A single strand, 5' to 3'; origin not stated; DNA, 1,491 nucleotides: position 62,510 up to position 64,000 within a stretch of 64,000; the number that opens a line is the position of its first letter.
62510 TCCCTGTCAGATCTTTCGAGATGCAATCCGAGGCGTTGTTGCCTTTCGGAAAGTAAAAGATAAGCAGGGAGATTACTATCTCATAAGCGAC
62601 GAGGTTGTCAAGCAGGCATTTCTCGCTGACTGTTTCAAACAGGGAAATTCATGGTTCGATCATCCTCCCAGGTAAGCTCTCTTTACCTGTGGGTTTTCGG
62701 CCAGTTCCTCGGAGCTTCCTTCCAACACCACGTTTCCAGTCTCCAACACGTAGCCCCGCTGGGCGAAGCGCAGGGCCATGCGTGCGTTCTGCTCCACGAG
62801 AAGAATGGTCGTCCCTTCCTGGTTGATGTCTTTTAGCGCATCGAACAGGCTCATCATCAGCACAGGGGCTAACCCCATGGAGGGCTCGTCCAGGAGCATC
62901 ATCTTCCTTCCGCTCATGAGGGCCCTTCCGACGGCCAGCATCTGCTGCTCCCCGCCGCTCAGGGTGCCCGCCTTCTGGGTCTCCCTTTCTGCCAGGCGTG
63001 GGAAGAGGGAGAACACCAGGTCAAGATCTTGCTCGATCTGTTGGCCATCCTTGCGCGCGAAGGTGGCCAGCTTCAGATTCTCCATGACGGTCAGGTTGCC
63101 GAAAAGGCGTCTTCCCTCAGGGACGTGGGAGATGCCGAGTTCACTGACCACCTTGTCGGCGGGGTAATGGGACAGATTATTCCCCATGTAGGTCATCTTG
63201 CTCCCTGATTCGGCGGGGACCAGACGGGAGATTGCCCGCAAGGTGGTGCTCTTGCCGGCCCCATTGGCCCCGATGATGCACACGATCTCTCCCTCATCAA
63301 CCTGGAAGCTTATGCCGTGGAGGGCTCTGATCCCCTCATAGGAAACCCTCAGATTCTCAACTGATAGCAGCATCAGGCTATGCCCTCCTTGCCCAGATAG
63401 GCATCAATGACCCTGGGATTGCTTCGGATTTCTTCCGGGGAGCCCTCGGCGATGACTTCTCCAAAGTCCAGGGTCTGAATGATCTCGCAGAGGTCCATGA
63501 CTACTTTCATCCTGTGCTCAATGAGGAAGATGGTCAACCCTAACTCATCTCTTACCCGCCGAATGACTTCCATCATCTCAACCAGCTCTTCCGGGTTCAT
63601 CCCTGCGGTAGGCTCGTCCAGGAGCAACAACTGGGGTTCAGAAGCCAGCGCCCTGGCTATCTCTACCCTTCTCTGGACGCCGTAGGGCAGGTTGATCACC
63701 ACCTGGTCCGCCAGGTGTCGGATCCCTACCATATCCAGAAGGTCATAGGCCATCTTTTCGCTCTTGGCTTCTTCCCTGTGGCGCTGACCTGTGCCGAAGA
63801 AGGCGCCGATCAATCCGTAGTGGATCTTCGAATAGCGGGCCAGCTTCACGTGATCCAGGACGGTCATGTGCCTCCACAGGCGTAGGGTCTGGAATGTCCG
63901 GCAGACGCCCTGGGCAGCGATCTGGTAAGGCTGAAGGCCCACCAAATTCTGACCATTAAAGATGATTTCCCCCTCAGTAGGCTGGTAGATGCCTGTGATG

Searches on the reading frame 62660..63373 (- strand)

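Call 80: search_protein_families(library=pfam, proteins=[window:62660-63373:-])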
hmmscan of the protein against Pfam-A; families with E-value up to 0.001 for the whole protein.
window:62660-63373:- (237 aa): 9 families
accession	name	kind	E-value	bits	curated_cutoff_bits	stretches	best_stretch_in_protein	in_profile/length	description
PF00005.33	ABC_tran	-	5.3e-27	95.5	25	1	18-165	1-136/137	ABC transporter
PF13304.12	AAA_21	-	1.5e-11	45.4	27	2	30-65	1-46/304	AAA domain, putative AbiEii toxin, Type IV TA system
PF13476.12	AAA_23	-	6.2e-06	27.4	27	1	9-49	1-40/201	AAA domain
PF13555.12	AAA_29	-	4.6e-05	23.5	27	1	19-55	13-49/61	P-loop containing region of AAA domain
PF12399.14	BCA_ABC_TP_C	-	0.00011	22.1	25.5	1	218-237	5-24/27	Branched-chain amino acid ATP-binding cassette transporter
PF13514.12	AAA_27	-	0.00012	22.2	22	1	20-51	18-49/206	AAA domain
PF25199.1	nSTAND_NTPase5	-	0.00052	20.3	34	0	26-67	39-80/145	Novel STAND NTPase 5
PF02463.25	SMC_N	-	0.00065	19.6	40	0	28-59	24-55/220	RecF/RecN/SMC N terminal domain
PF13175.12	AAA_15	-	0.00095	19.3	32.1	0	23-53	19-48/374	AAA ATPase domain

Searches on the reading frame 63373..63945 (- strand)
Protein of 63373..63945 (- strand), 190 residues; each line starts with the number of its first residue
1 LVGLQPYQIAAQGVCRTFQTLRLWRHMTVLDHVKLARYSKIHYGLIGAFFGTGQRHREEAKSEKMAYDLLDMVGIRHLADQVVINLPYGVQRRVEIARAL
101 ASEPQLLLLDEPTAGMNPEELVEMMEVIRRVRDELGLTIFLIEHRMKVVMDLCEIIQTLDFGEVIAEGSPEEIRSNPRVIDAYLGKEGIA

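Call 80: search_protein_families(library=pfam, proteins=[window:63373-63945:-])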
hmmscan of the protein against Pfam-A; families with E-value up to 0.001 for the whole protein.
window:63373-63945:- (190 aa): 2 families
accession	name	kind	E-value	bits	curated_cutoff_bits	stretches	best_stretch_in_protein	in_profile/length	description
PF12399.14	BCA_ABC_TP_C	-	6.6e-14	51.6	25.5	1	163-187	1-25/27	Branched-chain amino acid ATP-binding cassette transporter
PF00005.33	ABC_tran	-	2.9e-13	51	25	1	11-114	58-137/137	ABC transporter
